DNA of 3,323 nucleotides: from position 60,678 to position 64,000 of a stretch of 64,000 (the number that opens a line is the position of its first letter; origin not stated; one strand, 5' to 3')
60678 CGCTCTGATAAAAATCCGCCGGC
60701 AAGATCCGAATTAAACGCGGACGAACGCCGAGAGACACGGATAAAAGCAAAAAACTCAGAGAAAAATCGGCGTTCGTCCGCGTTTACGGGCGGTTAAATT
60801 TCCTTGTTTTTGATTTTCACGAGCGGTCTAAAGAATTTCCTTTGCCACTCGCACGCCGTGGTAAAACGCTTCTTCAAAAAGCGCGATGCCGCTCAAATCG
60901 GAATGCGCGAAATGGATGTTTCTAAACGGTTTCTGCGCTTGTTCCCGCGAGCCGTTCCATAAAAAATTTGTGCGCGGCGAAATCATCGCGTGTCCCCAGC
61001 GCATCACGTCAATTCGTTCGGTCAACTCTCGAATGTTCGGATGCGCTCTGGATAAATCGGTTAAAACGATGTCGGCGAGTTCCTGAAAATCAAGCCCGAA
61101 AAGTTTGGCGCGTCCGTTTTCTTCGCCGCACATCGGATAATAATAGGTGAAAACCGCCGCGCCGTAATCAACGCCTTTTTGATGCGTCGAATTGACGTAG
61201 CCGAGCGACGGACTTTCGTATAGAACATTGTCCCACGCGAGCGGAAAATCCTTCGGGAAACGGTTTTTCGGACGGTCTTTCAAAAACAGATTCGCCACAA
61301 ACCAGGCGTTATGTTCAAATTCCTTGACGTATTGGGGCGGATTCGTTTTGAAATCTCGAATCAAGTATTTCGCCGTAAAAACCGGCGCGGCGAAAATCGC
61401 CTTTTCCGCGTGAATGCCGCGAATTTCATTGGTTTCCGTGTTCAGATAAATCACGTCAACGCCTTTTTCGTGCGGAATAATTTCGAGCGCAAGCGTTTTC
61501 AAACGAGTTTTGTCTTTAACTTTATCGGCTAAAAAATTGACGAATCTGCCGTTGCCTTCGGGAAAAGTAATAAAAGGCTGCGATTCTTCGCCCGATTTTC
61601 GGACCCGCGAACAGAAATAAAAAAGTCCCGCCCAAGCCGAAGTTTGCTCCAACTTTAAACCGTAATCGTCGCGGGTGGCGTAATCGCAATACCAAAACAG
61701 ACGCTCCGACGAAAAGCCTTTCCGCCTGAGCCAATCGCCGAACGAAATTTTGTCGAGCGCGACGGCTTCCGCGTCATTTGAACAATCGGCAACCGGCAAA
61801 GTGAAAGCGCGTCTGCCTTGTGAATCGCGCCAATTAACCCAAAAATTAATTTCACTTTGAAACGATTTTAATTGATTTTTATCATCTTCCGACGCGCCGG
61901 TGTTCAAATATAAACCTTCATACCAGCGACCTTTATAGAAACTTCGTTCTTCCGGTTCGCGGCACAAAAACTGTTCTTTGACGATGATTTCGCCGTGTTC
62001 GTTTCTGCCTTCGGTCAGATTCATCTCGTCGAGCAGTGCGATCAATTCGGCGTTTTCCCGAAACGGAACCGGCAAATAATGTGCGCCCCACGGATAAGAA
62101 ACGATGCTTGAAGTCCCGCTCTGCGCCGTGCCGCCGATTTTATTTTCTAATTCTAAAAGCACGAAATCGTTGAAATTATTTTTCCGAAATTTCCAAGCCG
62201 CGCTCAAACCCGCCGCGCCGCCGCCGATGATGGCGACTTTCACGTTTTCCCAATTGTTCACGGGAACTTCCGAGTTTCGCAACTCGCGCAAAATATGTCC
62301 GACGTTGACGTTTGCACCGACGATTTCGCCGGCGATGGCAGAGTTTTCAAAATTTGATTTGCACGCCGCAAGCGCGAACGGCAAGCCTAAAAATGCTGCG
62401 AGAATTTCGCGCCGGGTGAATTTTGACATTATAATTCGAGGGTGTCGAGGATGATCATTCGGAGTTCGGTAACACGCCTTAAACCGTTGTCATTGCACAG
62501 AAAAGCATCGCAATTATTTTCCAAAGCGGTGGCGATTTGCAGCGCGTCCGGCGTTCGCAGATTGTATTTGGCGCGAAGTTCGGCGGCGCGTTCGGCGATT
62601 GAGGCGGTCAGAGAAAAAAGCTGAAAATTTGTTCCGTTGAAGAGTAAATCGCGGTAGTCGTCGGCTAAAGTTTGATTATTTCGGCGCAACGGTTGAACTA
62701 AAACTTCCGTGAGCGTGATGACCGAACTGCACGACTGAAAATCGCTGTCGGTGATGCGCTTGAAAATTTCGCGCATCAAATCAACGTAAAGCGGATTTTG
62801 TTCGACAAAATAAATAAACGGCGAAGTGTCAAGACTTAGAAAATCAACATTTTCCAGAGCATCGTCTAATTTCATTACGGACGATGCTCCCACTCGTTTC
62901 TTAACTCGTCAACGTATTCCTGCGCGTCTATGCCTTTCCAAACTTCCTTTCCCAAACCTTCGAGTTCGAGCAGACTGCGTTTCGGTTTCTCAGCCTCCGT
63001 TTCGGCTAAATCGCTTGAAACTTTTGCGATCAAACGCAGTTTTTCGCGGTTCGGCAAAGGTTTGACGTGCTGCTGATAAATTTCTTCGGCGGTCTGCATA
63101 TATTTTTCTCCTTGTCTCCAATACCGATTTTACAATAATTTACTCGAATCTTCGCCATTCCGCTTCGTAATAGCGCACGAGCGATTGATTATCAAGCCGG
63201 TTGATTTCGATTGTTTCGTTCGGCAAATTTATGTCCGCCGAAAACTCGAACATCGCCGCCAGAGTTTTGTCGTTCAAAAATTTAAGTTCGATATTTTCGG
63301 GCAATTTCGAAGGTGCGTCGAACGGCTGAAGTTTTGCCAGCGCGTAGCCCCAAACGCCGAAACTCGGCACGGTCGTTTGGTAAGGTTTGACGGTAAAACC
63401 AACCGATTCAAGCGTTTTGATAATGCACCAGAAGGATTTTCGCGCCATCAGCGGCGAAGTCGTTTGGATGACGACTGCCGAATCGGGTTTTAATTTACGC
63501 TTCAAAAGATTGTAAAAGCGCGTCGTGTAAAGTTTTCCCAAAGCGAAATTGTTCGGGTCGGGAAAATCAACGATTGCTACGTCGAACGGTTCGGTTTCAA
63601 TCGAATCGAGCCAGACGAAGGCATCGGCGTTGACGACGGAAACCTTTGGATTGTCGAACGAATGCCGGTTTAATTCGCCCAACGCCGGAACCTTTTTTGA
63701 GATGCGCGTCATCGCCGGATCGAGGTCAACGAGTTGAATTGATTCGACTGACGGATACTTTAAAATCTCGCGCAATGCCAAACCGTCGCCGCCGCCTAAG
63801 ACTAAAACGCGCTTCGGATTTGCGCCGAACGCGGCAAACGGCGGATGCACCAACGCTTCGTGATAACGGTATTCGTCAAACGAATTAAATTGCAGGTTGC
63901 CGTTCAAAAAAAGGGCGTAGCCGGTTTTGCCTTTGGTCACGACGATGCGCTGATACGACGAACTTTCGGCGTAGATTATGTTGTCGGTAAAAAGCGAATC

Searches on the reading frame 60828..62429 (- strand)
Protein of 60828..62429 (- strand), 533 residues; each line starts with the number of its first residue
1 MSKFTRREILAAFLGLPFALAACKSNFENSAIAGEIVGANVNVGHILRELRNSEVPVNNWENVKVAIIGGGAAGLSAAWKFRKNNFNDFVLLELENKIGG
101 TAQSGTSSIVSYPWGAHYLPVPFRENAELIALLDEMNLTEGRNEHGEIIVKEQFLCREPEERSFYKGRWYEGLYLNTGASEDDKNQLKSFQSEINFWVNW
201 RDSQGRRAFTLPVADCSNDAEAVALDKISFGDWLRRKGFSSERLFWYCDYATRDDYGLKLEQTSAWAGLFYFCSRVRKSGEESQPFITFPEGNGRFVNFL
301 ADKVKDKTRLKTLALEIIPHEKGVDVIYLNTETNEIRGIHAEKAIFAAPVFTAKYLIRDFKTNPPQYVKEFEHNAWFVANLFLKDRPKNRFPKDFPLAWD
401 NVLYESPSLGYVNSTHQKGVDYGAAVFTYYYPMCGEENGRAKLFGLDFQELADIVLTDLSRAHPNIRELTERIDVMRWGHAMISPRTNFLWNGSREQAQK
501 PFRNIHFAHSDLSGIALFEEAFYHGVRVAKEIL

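Call 67: find_encoding_contigs(protein=window:60828-62429:-, flank=10000, max_places=4)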
Protein window:60828-62429:- (533 aa): 4 contigs read that carry it; 2 places shown.
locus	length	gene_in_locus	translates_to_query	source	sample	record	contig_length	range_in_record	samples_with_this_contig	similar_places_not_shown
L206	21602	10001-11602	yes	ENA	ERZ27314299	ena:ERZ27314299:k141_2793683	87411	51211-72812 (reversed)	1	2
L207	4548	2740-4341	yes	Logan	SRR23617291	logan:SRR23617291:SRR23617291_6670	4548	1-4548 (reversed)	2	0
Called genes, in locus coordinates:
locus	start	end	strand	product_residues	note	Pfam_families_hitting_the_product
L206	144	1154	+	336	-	PF00092:VWA, PF13519:VWA_2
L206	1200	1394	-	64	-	PF21344:Zn_ribbon_LysW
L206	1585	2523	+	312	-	PF00294:PfkB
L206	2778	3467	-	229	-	PF12740:PETase (weak), PF01738:DLH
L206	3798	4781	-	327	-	-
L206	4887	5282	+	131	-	PF02675:AdoMet_dc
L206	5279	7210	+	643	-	PF13785:DUF4178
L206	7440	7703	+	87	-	PF03994:DUF350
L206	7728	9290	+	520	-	PF01564:Spermine_synth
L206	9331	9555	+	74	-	-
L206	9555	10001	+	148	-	PF01850:PIN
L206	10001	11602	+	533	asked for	PF01266:DAO (weak), PF13450:NAD_binding_8, PF01593:Amino_oxidase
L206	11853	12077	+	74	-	PF13808:DDE_Tnp_1_assoc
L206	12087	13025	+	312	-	PF13808:DDE_Tnp_1_assoc (weak), PF01609:DDE_Tnp_1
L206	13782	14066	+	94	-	PF00829:Ribosomal_L21p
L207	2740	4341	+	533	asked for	PF01266:DAO (weak), PF13450:NAD_binding_8, PF01593:Amino_oxidase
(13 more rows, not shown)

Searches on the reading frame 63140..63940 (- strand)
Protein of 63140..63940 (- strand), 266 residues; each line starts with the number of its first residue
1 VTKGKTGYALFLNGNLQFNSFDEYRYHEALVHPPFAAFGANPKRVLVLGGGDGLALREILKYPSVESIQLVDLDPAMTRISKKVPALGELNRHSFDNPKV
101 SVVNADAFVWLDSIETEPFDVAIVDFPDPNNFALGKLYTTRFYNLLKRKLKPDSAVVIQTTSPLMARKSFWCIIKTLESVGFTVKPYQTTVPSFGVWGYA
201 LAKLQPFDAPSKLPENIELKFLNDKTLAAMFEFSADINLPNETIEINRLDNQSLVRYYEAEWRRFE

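Call 63: find_encoding_contigs(protein=window:63140-63940:-, flank=10000, max_places=2)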
Protein window:63140-63940:- (266 aa): no gene with exactly this product is on record in the collection.
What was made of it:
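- Tried and rejected: It failed because the protein is not on record (call 63).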
